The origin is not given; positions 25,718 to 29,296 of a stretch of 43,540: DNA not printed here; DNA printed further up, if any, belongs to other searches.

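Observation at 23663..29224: Giant 1853-aa protein fusing a peptidoglycan-binding pseudo-peptidase-like ectodomain to a complete MacB-type permease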

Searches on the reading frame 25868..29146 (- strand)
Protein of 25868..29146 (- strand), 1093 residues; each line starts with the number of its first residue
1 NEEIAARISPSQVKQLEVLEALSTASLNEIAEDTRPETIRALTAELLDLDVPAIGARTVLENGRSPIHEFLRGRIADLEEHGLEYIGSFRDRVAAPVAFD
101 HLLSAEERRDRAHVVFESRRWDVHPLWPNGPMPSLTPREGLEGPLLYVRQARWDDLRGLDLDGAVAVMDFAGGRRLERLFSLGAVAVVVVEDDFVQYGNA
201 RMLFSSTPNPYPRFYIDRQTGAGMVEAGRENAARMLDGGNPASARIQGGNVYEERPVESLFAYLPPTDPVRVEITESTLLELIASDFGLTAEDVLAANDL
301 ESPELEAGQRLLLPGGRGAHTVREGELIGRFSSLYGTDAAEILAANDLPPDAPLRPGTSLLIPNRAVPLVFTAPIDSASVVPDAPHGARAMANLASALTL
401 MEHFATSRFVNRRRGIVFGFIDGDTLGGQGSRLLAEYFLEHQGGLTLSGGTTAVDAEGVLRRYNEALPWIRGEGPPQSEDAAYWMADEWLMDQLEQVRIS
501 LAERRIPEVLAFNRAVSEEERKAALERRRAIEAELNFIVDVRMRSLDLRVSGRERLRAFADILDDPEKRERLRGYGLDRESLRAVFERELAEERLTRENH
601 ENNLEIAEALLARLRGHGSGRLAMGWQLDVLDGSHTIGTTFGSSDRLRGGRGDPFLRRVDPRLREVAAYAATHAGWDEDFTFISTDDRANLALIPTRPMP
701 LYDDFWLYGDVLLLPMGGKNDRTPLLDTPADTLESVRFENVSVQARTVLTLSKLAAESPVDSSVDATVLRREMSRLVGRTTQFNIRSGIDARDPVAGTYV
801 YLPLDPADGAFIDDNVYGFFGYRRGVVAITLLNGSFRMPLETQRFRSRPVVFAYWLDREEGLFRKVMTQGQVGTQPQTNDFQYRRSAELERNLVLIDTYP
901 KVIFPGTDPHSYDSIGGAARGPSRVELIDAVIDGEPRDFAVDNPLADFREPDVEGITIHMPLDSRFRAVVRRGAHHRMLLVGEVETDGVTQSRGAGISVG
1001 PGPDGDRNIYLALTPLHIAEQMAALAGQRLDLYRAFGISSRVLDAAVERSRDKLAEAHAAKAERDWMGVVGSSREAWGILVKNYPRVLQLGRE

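Call 47: predict_structure(alignment_id=A2)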
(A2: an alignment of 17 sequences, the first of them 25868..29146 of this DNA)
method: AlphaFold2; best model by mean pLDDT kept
length: 1093 residues; sequences in the alignment: 17
mean_pLDDT: 88.7   pTM: 0.87
mean pLDDT of the five models: 88.7, 86.1, 84.8, 84.1, 83.5
residues with pLDDT >= 90: 691; 70-90: 333; 50-70: 50; < 50: 19
segments of 3 or more residues with pLDDT < 50: 448-453, 643-649, 809-812
pLDDT, mean of each block of 10 residues (from residue 1): 92 91 94 97 97 94 93 97 96 95 91 96 94 94 97 95 96 94 96 92 91 95 97 92 96 95 95 92 91 90 87 89 90 90 90 85 92 94 93 97 94 95 92 92 62 65 93 92 92 83 77 82 90 92 93 95 92 91 91 89 95 77 90 86 42 81 93 93 84 73 87 88 86 94 96 92 80 87 65 83 66 62 87 86 77 95 94 83 84 92 90 76 82 90 87 90 93 88 72 84 85 95 92 89 96 98 95 95 91 71
secondary structure, 60 per line:
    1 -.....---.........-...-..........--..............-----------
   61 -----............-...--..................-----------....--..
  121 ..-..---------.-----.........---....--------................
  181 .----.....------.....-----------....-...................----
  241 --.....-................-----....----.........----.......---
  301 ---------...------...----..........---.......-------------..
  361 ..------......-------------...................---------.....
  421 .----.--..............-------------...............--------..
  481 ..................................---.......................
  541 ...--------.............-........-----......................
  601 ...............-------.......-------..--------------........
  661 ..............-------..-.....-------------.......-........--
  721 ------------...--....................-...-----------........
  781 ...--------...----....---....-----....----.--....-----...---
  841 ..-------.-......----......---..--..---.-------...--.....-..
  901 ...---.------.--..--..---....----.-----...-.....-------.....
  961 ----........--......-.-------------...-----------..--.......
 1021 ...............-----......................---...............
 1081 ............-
elements in order (helices of 4 or more, strands of 3 or more residues): H2-6 H10-18 H24-33 H36-49 H66-77 E84-98 E113-116 E119-122 E141-149 H153-156 E165-169 H170-181 E186-190 H197-201 E213-216 H218-236 E243-247 E249-264 E270-273 H278-286 H291-297 E310-312 E319-321 H326-335 H339-345 E359-362 E369-374 H388-406 E416-421 H429-442 H456-470 H479-514 H518-543 H552-564 H566-573 H579-615 E623-629 H653-674 H685-689 H703-709 E711-718 H738-757 E773-783 E792-794 E799-802 H806-809 H815-818 E826-829 E835-837 E852-857 E862-867 E888-890 E893-897 E899-903 E926-929 E940-942 H944-948 E956-960 E965-972 E975-980 E996-998 H1014-1035 H1041-1062 H1066-1092
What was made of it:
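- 27302..27781 (-): Arg/Glu-rich helical insertion inside the M28 fold, residues 482-641. Five long helices in the model (call 47).
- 26117..26854 (-): Beta-rich region of unidentified fold, residues 791-1036. Strands in the model (call 47).
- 25871..26116 (-): Three-helix stalk leading to the membrane, residues 1037-1118. Model helices 1014-1092 (call 47).
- Checked: A beta-rich region at 791-1036 and a three-helix stalk at 1037-1118 follow (call 47).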

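Call 51: fold_search(model_id=the predicted structure, library=pdb)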
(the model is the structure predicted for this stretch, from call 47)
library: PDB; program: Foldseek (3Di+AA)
matches with E <= 10: 484; with E <= 0.001: 72
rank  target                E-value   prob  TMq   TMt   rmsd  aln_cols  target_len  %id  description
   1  2ek8                  1.2e-12  1.00  0.22  0.46  15.2       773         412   10  Aminopeptidase from Aneurinibacillus sp. strain AM-1 (released 2008-03-25)
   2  6hc6_A                1.5e-11  1.00  0.26  0.58  10.9       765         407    9  The structure of BSAP, a zinc aminopeptidase from Bacillus subtilis (released 2019-08-28)
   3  6hc6_C                2.2e-11  1.00  0.26  0.60  10.9       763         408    9  The structure of BSAP, a zinc aminopeptidase from Bacillus subtilis (released 2019-08-28)
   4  6wrv_E                1.0e-09  1.00  0.17  0.26  23.7       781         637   11  Crystal structure of computationally designed protein 3DS18 in complex with the human Transferrin receptor ectodomain (released 2021-04-28)
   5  3s9l_A                1.1e-09  1.00  0.17  0.27  24.5       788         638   10  Complex between transferrin receptor 1 and transferrin with iron in the N-Lobe, cryocooled 2 (released 2011-08-10)
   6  6wrw_B                1.2e-09  1.00  0.19  0.30   9.1       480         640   12  Crystal structure of computationally designed protein 2DS25.5 in complex with the human Transferrin receptor ectodomai (released 2021-04-28)
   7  8acg_D                2.0e-09  1.00  0.22  0.45  15.8       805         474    7  Structure of Pseudomonas aeruginosa aminopeptidase, PaAP_T E340A mutant (released 2023-07-12)
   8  9gh7_A                4.3e-09  1.00  0.18  0.28  24.6       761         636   10  Complex of human TfR1 with a potent bicyclic peptide (released 2025-04-30)
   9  3s9l_B                5.2e-09  1.00  0.17  0.26  25.3       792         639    9  Complex between transferrin receptor 1 and transferrin with iron in the N-Lobe, cryocooled 2 (released 2011-08-10)
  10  1de4_C                6.1e-09  1.00  0.17  0.26  11.4       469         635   11  HEMOCHROMATOSIS PROTEIN HFE COMPLEXED WITH TRANSFERRIN RECEPTOR (released 2000-01-19)
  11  8acg_A                6.8e-09  1.00  0.21  0.45  15.2       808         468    8  Structure of Pseudomonas aeruginosa aminopeptidase, PaAP_T E340A mutant (released 2023-07-12)
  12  6okd_A                7.1e-09  1.00  0.19  0.30  23.1       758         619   10  Crystal Structure of human transferrin receptor in complex with a cystine-dense peptide (released 2020-04-15)
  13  3iib                  7.9e-09  1.00  0.25  0.53  11.4       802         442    9  Crystal structure of Peptidase M28 precursor (YP_926796.1) from SHEWANELLA AMAZONENSIS SB2B at 1.70 A resolution (released 2009-08-25)
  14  6okd_B                7.9e-09  1.00  0.19  0.31  23.0       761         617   11  Crystal Structure of human transferrin receptor in complex with a cystine-dense peptide (released 2020-04-15)
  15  7zqs_B                8.3e-09  1.00  0.17  0.26  10.5       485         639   10  Cryo-EM Structure of Human Transferrin Receptor 1 bound to DNA Aptamer (released 2022-08-17)
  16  8acg_E                9.2e-09  1.00  0.22  0.46  15.6       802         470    7  Structure of Pseudomonas aeruginosa aminopeptidase, PaAP_T E340A mutant (released 2023-07-12)
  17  8acg_F                1.0e-08  1.00  0.22  0.46  14.8       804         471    8  Structure of Pseudomonas aeruginosa aminopeptidase, PaAP_T E340A mutant (released 2023-07-12)
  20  8acg_B                1.1e-08  1.00  0.22  0.46  14.8       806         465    8  Structure of Pseudomonas aeruginosa aminopeptidase, PaAP_T E340A mutant (released 2023-07-12)
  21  8acg_C                1.5e-08  1.00  0.22  0.45  16.0       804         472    8  Structure of Pseudomonas aeruginosa aminopeptidase, PaAP_T E340A mutant (released 2023-07-12)
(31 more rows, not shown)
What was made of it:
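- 28811..29146 (-): N-terminal helices and first strand of the M28 fold, residues 27-138. Foldseek alignments to M28 enzymes span this part (call 51).
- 28328..28810 (-): PA-like (protease-associated) insertion, about residues 139-299. Fold match in call 51.
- On Peptidase family M28 (active di-zinc aminopeptidase): Foldseek 2ek8 at 1.2e-12, 6hc6, 8acg, 3iib (call 51).
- Closest known: Bacterial PA-domain M28 aminopeptidases. Same: Best overall fold match of the ectodomain (E 1e-12 to 1e-8, call 51).
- Tried and rejected: The Foldseek list was filled by M28 matches (call 51).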
